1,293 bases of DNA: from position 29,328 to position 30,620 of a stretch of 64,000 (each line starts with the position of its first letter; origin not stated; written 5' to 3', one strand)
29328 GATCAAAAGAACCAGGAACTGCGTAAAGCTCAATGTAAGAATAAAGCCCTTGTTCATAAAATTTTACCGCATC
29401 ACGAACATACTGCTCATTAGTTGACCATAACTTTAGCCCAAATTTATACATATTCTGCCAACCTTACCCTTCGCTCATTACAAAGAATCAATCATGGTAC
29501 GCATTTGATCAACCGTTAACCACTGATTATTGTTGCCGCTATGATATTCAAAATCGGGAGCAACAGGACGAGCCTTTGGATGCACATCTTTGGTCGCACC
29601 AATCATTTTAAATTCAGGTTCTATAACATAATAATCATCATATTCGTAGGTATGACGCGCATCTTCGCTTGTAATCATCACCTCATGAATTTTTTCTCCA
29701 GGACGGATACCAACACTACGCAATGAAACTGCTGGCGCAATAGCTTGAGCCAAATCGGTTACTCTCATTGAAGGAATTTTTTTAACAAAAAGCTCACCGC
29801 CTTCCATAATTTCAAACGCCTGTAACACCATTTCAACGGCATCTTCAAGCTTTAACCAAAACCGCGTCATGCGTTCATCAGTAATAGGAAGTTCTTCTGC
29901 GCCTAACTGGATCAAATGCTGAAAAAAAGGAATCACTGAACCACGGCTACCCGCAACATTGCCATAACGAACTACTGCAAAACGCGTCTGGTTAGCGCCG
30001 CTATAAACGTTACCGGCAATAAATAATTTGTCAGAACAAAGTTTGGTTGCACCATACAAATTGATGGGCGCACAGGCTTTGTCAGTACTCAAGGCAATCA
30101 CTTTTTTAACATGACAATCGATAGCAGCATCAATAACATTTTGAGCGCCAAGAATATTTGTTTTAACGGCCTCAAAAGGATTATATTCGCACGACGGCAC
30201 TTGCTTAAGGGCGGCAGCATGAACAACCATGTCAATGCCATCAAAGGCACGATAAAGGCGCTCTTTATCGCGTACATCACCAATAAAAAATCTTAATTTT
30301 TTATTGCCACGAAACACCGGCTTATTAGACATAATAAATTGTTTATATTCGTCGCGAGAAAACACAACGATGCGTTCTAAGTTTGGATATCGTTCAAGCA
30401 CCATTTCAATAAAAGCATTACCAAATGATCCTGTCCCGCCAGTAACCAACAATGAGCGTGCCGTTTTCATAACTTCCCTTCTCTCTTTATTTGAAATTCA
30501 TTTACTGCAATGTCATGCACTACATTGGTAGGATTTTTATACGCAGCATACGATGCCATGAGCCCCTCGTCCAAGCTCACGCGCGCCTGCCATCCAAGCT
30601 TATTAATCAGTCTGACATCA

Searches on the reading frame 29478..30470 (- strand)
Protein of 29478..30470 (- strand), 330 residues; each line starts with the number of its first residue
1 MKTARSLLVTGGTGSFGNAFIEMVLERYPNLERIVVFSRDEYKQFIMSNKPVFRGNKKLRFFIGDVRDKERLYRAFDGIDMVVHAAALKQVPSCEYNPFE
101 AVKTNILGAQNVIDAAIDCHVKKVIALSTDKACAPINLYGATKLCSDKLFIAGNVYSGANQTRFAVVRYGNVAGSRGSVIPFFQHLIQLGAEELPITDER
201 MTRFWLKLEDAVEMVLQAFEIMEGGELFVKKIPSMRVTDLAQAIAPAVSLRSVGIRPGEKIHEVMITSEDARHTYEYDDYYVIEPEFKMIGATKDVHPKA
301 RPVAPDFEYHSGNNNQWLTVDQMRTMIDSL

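Call 80: search_protein_families(library=pfam, proteins=[window:29478-30470:-], max_evalue=0.00001)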
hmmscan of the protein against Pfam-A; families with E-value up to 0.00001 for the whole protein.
window:29478-30470:- (330 aa): 7 families
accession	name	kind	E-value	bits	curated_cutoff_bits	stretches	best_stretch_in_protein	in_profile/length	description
PF02719.21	Polysacc_synt_2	-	2.9e-102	342.2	20.2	1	7-284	1-292/293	Polysaccharide biosynthesis protein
PF01370.27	Epimerase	-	3.7e-26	92.4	20.9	1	8-221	2-227/240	NAD dependent epimerase/dehydratase family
PF16363.11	GDP_Man_Dehyd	-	2.6e-18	67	27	1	8-276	1-292/332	GDP-mannose 4,6 dehydratase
PF01073.25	3Beta_HSD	-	7.5e-16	58.4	22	1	8-135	1-122/280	3-beta hydroxysteroid dehydrogenase/isomerase family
PF04321.23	RmlD_sub_bind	-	1.4e-09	37.8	27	1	7-178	3-157/287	RmlD substrate binding domain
PF07993.18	NAD_binding_4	-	1.8e-09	37.6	20.1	1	9-135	1-142/258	Male sterility protein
PF13460.12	NAD_binding_10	-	1.7e-07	31.7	27.2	1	11-131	1-100/184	NAD(P)H-binding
